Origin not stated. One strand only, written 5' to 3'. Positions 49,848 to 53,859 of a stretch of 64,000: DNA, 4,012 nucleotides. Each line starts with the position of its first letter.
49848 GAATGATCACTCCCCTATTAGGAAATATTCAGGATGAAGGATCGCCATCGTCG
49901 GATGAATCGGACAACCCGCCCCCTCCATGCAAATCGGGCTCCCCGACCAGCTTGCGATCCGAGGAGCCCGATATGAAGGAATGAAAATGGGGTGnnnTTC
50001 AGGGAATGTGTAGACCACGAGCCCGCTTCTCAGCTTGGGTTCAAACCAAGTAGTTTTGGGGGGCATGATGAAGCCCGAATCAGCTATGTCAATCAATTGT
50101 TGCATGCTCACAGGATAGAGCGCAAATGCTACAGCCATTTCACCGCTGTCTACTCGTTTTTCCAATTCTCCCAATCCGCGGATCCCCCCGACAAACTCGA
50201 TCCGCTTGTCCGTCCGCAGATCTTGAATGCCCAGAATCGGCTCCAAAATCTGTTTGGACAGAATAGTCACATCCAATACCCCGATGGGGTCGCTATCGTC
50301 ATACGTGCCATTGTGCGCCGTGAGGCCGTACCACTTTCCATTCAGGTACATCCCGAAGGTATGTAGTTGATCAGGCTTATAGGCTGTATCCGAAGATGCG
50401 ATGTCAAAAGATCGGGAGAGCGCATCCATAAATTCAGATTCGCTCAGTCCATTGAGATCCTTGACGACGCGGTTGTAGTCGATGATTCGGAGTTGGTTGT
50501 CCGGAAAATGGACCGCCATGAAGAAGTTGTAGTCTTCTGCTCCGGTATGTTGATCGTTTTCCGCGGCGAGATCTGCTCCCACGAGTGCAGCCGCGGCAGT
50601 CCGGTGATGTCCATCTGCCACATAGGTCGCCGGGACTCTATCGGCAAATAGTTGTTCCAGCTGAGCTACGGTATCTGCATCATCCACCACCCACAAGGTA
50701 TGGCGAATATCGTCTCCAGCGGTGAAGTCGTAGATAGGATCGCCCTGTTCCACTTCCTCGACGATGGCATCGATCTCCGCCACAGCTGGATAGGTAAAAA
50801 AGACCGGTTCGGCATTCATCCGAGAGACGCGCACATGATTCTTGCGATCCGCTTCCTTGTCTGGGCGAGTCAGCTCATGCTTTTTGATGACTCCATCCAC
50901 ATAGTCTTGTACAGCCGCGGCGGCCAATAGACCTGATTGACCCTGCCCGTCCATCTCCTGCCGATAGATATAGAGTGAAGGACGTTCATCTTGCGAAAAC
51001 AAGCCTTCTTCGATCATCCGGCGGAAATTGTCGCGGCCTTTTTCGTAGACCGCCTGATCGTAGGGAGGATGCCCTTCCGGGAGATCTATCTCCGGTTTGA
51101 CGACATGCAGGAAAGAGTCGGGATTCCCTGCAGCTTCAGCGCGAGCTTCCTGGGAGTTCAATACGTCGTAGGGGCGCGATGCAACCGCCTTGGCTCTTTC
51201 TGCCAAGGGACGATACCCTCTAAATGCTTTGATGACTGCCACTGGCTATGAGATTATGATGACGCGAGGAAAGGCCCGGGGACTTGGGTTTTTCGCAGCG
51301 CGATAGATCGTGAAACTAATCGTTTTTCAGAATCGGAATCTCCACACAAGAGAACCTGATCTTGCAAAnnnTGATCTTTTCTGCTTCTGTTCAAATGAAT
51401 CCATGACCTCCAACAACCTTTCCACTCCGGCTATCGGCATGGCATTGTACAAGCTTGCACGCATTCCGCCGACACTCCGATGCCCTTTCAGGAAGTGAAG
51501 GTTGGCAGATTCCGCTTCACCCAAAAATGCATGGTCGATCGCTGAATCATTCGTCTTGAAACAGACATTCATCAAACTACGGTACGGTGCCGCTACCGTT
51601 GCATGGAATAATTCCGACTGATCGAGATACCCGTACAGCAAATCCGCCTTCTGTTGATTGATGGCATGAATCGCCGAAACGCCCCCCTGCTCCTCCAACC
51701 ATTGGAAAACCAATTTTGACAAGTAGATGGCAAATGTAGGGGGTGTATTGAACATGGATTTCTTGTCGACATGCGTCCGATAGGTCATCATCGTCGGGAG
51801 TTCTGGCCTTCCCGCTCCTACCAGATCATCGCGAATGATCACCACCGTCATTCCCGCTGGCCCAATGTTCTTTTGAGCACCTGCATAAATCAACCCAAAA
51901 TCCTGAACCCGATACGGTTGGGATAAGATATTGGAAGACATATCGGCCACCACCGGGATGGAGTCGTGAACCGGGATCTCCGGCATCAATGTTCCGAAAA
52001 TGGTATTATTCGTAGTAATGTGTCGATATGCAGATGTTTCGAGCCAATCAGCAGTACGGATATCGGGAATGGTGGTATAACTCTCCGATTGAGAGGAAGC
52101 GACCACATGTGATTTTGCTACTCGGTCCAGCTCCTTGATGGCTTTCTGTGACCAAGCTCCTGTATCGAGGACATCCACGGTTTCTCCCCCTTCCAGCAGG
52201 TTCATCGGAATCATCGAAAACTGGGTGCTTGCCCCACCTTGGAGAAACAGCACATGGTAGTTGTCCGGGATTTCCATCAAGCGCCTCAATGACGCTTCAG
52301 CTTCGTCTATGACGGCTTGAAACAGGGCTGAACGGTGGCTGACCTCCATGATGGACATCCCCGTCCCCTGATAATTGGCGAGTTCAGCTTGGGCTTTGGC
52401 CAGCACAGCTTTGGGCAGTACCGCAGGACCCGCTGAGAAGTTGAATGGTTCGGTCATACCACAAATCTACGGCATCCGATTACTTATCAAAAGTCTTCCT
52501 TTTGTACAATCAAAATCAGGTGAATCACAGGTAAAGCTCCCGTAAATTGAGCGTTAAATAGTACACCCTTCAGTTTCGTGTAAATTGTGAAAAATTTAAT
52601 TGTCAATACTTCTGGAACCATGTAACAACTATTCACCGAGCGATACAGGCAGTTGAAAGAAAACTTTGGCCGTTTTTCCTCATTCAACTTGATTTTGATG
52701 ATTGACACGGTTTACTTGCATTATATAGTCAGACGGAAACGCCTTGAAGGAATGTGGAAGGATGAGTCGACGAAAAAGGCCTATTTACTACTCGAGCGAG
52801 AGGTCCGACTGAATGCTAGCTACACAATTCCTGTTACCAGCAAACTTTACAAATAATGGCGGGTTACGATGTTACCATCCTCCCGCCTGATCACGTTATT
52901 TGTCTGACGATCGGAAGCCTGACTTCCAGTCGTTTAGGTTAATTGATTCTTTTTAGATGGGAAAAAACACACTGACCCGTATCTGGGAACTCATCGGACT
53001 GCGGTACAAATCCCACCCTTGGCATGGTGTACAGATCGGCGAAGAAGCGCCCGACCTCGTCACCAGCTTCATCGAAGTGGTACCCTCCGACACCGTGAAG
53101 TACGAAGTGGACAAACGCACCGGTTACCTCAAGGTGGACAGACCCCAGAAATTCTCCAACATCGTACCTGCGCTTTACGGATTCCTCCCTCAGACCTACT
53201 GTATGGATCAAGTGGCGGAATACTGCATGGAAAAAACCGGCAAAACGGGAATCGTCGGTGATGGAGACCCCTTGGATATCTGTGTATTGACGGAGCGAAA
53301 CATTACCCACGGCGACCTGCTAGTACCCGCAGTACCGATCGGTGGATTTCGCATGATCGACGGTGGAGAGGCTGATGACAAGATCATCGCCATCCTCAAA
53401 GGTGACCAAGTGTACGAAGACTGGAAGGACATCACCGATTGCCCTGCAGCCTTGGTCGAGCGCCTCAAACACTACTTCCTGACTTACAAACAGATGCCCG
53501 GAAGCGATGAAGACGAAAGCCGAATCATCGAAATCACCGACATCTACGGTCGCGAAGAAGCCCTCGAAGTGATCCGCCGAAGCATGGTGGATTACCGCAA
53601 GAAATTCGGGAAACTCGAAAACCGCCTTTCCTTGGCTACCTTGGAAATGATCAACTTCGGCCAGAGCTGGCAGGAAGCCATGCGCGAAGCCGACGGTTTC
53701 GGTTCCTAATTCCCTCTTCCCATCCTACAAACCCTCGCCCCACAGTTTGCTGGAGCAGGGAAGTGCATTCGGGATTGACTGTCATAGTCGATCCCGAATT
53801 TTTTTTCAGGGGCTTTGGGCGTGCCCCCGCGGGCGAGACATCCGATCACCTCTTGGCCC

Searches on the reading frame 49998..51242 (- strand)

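Call 36: search_protein_families(library=pfam, max_evalue=0.001, proteins=[window:49998-51242:-])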
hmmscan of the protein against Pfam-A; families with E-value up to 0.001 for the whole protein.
window:49998-51242:- (415 aa): 1 family
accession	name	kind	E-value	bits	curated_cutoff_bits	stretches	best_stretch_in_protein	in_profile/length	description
PF06245.16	DUF1015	-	7.1e-109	364.1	25.8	1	4-326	1-325/325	Protein of unknown function (DUF1015)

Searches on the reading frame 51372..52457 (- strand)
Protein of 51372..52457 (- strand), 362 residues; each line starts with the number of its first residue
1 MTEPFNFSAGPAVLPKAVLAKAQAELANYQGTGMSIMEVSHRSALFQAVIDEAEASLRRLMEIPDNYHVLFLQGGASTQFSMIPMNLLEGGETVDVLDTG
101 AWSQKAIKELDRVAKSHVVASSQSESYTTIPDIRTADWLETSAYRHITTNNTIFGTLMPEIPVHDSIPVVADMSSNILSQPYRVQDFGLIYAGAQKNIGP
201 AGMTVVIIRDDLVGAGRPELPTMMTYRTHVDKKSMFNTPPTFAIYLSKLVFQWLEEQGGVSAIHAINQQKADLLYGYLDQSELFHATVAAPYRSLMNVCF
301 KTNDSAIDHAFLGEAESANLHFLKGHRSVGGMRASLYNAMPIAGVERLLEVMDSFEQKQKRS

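Call 36: search_protein_families(library=pfam, max_evalue=0.001, proteins=[window:51372-52457:-])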
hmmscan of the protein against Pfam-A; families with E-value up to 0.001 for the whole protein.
window:51372-52457:- (362 aa): 1 family
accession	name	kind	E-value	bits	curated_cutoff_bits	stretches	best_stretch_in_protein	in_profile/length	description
PF00266.25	Aminotran_5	-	4.1e-48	164.6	21.5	1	5-348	2-371/371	Aminotransferase class-V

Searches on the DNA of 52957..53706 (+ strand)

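Call 72: search_rna_families(sources=[L001, L002, L012, L013], threshold=evalue, max_evalue=0.1)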
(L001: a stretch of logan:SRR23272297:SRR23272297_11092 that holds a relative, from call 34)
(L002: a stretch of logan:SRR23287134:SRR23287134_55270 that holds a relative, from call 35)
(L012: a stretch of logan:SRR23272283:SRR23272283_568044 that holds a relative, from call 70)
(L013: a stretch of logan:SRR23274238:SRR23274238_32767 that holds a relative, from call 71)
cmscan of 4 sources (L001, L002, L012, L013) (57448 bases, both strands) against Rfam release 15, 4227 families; matches with E-value up to 0.1: 1.
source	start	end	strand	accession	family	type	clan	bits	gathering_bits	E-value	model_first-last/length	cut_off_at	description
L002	13897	14093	+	RF00174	Cobalamin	Cis-reg; riboswitch;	CL00101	109.6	31.5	1.4e-26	1-189/189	no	Cobalamin riboswitch aptamer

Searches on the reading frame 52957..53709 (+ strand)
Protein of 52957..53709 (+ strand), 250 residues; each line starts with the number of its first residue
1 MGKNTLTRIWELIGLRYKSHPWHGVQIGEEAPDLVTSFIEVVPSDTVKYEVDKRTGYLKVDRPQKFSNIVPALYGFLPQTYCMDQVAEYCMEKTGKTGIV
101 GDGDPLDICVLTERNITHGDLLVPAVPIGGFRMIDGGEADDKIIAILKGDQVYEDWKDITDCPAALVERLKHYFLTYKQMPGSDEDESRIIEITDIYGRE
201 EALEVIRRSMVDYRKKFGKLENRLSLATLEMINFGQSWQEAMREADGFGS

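Call 13: find_encoding_contigs(protein=window:52957-53709:+, flank=10000, max_places=10)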
Protein window:52957-53709:+ (250 aa): no gene with exactly this product is on record in the collection.

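Call 16: find_homologous_proteins(query=window:52957-53706:+, max_evalue=1e-40)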
Query window:52957-53706:+ (250 aa): 7999 proteins with E <= 1e-40 among 8000 candidates; the best 120 are listed.
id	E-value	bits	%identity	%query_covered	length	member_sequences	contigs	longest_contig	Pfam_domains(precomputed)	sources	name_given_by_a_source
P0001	7.6e-168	574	100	100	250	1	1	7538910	PF00719.25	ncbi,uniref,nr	ncbi:inorganic pyrophosphatase [Pontibacter sp. G13]|uniref:inorganic pyrophosphatase n=1 Tax=Pontib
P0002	4.3e-141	486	86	97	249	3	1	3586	PF00719.25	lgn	-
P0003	2.4e-139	481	83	99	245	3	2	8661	PF00719.25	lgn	-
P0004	4.8e-138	476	84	98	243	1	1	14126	PF00719.25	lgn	-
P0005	5.5e-138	476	82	98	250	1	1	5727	PF00719.25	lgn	-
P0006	9.5e-138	475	84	97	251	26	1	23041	PF00719.25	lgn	-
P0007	1.4e-137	475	83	96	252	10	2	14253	PF00719.25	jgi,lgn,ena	jgi:inorganic pyrophosphatase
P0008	2.4e-137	474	82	99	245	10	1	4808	PF00719.25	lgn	-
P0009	1.2e-136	472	81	99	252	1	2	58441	PF00719.25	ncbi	ncbi:MAG: inorganic pyrophosphatase [Bacteroidota bacterium]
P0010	1.5e-136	472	82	98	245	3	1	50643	PF00719.25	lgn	-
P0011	4.8e-136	470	83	98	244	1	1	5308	PF00719.25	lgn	-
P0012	7.4e-136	469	82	98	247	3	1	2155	PF00719.25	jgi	jgi:inorganic pyrophosphatase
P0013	7.7e-136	469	82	98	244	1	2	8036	PF00719.25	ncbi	ncbi:MAG: inorganic pyrophosphatase [Bacteroidota bacterium]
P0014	1.3e-135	468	82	98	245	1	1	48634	PF00719.25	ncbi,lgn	ncbi:MAG: inorganic pyrophosphatase [Bacteroidota bacterium]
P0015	2.5e-135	468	81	99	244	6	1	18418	PF00719.25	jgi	jgi:inorganic pyrophosphatase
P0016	3.6e-135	467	82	98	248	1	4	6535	PF00719.25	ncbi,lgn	-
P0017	3.8e-135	467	82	98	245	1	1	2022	PF00719.25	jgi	-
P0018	4.1e-135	467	81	98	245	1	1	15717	PF00719.25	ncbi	ncbi:MAG: inorganic pyrophosphatase [Bacteroidia bacterium]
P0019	4.4e-135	467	79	100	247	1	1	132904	PF00719.25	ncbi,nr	ncbi:MAG: inorganic pyrophosphatase [Bacteroidia bacterium]|nr:inorganic pyrophosphatase [Bacteroidi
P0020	4.8e-135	467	81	98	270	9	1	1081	PF00719.25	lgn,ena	-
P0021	5.0e-135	467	80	98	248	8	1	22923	PF00719.25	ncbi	-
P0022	1.9e-134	465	81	98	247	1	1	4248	PF00719.25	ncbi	ncbi:MAG: inorganic pyrophosphatase [Bacteroidota bacterium]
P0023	6.3e-134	463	79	98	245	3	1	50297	PF00719.25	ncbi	ncbi:MAG: inorganic pyrophosphatase [Bacteroidota bacterium]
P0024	7.5e-134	463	80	98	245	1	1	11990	PF00719.25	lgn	-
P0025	2.2e-133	461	78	100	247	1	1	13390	PF00719.25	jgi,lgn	jgi:inorganic pyrophosphatase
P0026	5.3e-132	457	78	100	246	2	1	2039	PF00719.25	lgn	-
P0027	8.6e-132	456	79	98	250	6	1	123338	PF00719.25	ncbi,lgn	-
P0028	4.9e-131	454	78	98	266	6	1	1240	PF00719.25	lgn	-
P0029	1.3e-130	452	77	98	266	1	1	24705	PF00719.25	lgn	-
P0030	2.5e-130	451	76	100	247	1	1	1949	PF00719.25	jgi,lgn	jgi:inorganic pyrophosphatase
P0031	5.7e-130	450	77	98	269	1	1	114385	PF00719.25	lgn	-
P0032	1.2e-129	449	79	97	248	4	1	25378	PF00719.25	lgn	-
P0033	6.2e-128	443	83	92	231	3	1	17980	PF00719.25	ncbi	ncbi:MAG: inorganic pyrophosphatase, partial [Bacteroidota bacterium]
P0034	1.0e-127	443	77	97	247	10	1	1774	PF00719.25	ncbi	ncbi:MAG: inorganic pyrophosphatase [Bacteroidota bacterium]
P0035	1.8e-127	442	78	99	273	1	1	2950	PF00719.25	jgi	jgi:inorganic pyrophosphatase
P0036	3.2e-126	438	75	98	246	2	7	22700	PF00719.25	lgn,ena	-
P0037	1.7e-125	435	74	98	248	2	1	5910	PF00719.25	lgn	-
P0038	4.7e-125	434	76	98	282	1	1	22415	PF00719.25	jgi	jgi:inorganic pyrophosphatase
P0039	1.3e-124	432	74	98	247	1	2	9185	PF00719.25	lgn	-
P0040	1.9e-124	432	75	98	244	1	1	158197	PF00719.25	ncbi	-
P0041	2.3e-124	432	75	97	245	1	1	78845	PF00719.25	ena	-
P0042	1.3e-123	429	76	97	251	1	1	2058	PF00719.25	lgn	-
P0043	2.0e-123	429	74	98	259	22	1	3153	PF00719.25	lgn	-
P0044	9.2e-123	426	77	98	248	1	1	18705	PF00719.25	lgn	-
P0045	1.3e-122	426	76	97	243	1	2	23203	PF00719.25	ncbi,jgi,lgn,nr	ncbi:MAG: inorganic pyrophosphatase [Bacteroidetes bacterium]|nr:MAG: inorganic pyrophosphatase [Bac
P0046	1.5e-122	426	74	98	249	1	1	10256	PF00719.25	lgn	-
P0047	2.8e-121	422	74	98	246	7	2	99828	PF00719.25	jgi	-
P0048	3.3e-121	421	74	97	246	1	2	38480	PF00719.25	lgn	-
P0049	3.8e-120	418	72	97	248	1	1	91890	PF00719.25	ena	-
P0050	9.9e-120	416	70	99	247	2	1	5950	PF00719.25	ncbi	-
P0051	1.9e-119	416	71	98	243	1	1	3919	PF00719.25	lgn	-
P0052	2.9e-119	415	73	96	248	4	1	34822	PF00719.25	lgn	-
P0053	1.2e-118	413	74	95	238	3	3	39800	PF00719.25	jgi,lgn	-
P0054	1.4e-117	409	73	95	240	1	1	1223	PF00719.25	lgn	-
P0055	2.0e-117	409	72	96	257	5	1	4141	PF00719.25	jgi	jgi:inorganic pyrophosphatase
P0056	1.1e-115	403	71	98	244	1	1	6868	PF00719.25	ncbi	-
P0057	9.3e-115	400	71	92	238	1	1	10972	PF00719.25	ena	-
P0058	5.7e-114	398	70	98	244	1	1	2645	PF00719.25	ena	-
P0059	5.7e-114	398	70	97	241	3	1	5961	PF00719.25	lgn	-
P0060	1.0e-113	397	71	97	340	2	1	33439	PF00719.25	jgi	-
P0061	2.5e-113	395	68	98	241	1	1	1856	PF00719.25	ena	-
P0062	6.9e-113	394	71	96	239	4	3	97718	PF00719.25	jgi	jgi:inorganic pyrophosphatase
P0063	1.1e-112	393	72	92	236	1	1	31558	PF00719.25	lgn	-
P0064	1.3e-112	393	68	98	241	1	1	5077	PF00719.25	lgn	-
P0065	1.3e-112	393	69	97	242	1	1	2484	PF00719.25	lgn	-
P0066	2.4e-112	392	71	92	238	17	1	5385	PF00719.25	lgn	-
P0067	3.3e-112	392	72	92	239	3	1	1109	PF00719.25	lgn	-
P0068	3.8e-112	392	72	91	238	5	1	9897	PF00719.25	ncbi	-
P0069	4.1e-112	391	68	97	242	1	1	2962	PF00719.25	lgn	-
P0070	5.4e-112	391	69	95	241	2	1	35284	PF00719.25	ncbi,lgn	-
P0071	5.9e-112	391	70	96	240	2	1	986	PF00719.25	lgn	-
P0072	6.6e-112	391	69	98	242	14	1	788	PF00719.25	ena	-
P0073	1.1e-111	390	67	97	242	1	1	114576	PF00719.25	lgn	-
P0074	1.1e-111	390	68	97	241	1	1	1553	PF00719.25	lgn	-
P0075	1.3e-111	390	68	98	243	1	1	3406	PF00719.25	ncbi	-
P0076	1.9e-111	389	69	98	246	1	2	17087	PF00719.25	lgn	-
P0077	2.0e-111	389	70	93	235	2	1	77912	PF00719.25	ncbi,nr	ncbi:MAG: inorganic pyrophosphatase [Candidatus Kapabacteria bacterium]|nr:inorganic pyrophosphatase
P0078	2.5e-111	389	66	98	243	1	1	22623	PF00719.25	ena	-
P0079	2.7e-111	389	68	97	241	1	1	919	PF00719.25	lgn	-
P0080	5.7e-111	388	68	97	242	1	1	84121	PF00719.25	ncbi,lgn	-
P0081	7.9e-111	387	69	96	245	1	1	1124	PF00719.25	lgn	-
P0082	8.4e-111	387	68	95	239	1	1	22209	PF00719.25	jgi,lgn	-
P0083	9.7e-111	387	70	90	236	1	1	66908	PF00719.25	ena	-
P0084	1.2e-110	387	83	81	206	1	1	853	PF00719.25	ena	-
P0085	1.4e-110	386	67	98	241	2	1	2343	PF00719.25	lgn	-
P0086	1.5e-110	386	74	90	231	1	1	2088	PF00719.25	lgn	-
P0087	2.6e-110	386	67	97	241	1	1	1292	PF00719.25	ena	-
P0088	2.9e-110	385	71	93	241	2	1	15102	PF00719.25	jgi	jgi:inorganic pyrophosphatase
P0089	3.3e-110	385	71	94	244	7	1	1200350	PF00719.25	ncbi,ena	-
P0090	3.4e-110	385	66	97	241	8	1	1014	PF00719.25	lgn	-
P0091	3.4e-110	385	70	92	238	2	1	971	PF00719.25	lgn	-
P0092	3.5e-110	385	66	97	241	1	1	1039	PF00719.25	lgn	-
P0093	3.6e-110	385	66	97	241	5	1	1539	PF00719.25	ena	-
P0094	3.8e-110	385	67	97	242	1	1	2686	PF00719.25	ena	-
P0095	4.2e-110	385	66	97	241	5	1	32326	PF00719.25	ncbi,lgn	ncbi:MAG: inorganic pyrophosphatase [Bacteroidota bacterium]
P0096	4.5e-110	385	67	98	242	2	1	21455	PF00719.25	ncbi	-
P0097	4.6e-110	385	68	97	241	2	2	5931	PF00719.25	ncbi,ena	-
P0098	5.1e-110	385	68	96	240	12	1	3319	PF00719.25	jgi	jgi:inorganic pyrophosphatase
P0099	5.3e-110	385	65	97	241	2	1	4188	PF00719.25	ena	-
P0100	5.4e-110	385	67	97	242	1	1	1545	PF00719.25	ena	-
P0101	5.6e-110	385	67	98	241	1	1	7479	PF00719.25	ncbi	ncbi:MAG: inorganic pyrophosphatase [Bacteroidota bacterium]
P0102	6.2e-110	384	66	98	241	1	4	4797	PF00719.25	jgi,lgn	jgi:inorganic pyrophosphatase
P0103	6.3e-110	384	68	97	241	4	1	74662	PF00719.25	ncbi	-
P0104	6.4e-110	384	67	97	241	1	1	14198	PF00719.25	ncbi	-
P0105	6.4e-110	384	67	97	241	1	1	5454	PF00719.25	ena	-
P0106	7.2e-110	384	67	97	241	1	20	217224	PF00719.25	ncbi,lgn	-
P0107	7.7e-110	384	67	97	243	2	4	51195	PF00719.25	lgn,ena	-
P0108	1.0e-109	384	67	97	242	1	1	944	PF00719.25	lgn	-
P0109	1.1e-109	384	67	94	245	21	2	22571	PF00719.25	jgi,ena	jgi:inorganic pyrophosphatase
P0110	1.4e-109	383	68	97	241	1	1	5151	PF00719.25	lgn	-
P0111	1.8e-109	383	67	96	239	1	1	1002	PF00719.25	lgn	-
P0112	1.9e-109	383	71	92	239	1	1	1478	PF00719.25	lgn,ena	-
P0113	2.1e-109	383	67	98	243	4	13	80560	PF00719.25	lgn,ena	-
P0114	2.1e-109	383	66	97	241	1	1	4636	PF00719.25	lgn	-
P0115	2.1e-109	383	67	97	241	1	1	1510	PF00719.25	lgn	-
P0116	2.2e-109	383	66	98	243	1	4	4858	PF00719.25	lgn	-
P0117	2.2e-109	383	66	97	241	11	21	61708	PF00719.25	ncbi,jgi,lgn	ncbi:MAG: inorganic pyrophosphatase [Paraglaciecola sp.]|jgi:inorganic pyrophosphatase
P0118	2.5e-109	382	69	94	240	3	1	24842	PF00719.25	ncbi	-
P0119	4.0e-109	382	67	96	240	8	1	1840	PF00719.25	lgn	-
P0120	4.3e-109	382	67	98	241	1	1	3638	PF00719.25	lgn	-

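Call 22: find_encoding_contigs(protein=P0001, flank=10000, max_places=6)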
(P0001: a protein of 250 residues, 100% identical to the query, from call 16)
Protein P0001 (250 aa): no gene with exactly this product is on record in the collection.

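Call 34: find_encoding_contigs(protein=P0010, flank=10000, max_places=2)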
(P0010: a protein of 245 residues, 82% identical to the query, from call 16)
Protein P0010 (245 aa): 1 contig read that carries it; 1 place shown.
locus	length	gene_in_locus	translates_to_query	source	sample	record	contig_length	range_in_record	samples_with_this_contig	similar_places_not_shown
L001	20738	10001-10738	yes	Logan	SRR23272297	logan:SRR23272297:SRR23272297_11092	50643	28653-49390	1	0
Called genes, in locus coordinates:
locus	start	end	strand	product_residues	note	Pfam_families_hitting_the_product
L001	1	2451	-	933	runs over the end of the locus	PF16328:DUF4961, PF02922:CBM_48 (weak), PF00128:Alpha-amylase, PF18962:Por_Secre_tail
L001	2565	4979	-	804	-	PF13802:Gal_mutarotas_2, PF01055:Glyco_hydro_31_2nd, PF21365:Glyco_hydro_31_3rd, PF17137:DUF5110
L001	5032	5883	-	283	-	PF01869:BcrAD_BadFG (weak)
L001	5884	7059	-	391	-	PF03065:Glyco_hydro_57, PF01522:Polysacc_deac_1 (faint)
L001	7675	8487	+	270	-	PF22814:WelO5, PF13640:2OG-FeII_Oxy_3, PF13759:2OG-FeII_Oxy_5 (weak)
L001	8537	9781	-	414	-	PF06245:DUF1015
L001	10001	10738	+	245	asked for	PF00719:Pyrophosphatase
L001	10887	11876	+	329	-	PF08545:ACP_syn_III, PF08541:ACP_syn_III_C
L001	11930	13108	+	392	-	PF00108:Thiolase_N, PF00109:ketoacyl-synt (faint), PF02803:Thiolase_C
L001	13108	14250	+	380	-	-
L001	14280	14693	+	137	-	-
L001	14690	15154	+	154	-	PF00583:Acetyltransf_1, PF13673:Acetyltransf_10, PF13508:Acetyltransf_7, PF14542:Acetyltransf_CG, PF08445:FR47 (weak)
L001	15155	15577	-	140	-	PF02391:MoaE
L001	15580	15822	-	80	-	PF02597:ThiS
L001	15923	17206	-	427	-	PF08450:SGL (faint), PF07494:Reg_prop (faint), PF18962:Por_Secre_tail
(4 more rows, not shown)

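Call 35: find_encoding_contigs(protein=P0006, flank=10000, max_places=2)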
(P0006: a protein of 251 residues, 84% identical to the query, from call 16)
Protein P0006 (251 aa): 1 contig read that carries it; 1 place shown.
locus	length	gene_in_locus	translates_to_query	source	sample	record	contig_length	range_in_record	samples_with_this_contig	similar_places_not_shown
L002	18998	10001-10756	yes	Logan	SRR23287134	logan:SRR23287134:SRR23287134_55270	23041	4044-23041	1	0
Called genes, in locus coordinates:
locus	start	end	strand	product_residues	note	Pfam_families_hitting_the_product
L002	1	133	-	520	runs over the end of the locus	PF14322:SusD-like_3, PF12771:SusD-like_2, PF07980:SusD_RagB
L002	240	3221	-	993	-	PF13620:CarboxypepD_reg, PF13715:CarbopepD_reg_2, PF07715:Plug, PF00593:TonB_dep_Rec_b-barrel (faint)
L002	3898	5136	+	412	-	PF00356:LacI, PF00532:Peripla_BP_1, PF13407:Peripla_BP_4, PF13377:Peripla_BP_3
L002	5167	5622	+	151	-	PF03190:Thioredox_DsbH, PF13899:Thioredoxin_7, PF13098:Thioredoxin_2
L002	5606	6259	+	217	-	-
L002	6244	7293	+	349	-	PF02424:ApbE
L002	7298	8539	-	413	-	PF06245:DUF1015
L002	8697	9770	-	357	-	PF00266:Aminotran_5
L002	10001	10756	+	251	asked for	PF00719:Pyrophosphatase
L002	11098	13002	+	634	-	PF16177:ACAS_N, PF00501:AMP-binding, PF13193:AMP-binding_C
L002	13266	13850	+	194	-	-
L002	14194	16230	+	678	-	PF07715:Plug, PF00593:TonB_dep_Rec_b-barrel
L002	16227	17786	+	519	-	PF17963:Big_9, PF18962:Por_Secre_tail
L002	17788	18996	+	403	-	?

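Call 70: find_encoding_contigs(protein=P0002, flank=10000, max_places=3)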
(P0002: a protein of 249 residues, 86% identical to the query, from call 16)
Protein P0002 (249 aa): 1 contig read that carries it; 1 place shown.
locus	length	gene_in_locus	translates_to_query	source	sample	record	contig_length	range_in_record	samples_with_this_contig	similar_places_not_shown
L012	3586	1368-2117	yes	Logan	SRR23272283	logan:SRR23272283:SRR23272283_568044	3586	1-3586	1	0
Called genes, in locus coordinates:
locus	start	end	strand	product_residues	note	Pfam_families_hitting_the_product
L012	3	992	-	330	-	?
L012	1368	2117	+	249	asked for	PF00719:Pyrophosphatase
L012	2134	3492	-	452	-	PF00120:Gln-synt_C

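Call 71: find_encoding_contigs(protein=P0004, flank=10000, max_places=3)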
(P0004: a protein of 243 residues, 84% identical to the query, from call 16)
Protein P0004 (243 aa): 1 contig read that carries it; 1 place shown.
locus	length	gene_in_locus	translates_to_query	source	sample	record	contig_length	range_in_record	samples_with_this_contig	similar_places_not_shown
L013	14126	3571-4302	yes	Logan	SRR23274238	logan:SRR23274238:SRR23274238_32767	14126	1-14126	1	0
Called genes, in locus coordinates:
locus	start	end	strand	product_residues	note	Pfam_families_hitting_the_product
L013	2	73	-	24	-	?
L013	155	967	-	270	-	PF00561:Abhydrolase_1, PF12146:Hydrolase_4, PF12697:Abhydrolase_6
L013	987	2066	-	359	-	PF00266:Aminotran_5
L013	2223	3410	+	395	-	PF00389:2-Hacid_dh, PF02826:2-Hacid_dh_C, PF03446:NAD_binding_2 (weak)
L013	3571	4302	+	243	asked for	PF00719:Pyrophosphatase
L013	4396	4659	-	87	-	-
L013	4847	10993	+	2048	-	PF01835:MG2, PF07703:A2M_BRD, PF00207:A2M, PF17973:bMG10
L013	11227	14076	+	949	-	PF00675:Peptidase_M16, PF05193:Peptidase_M16_C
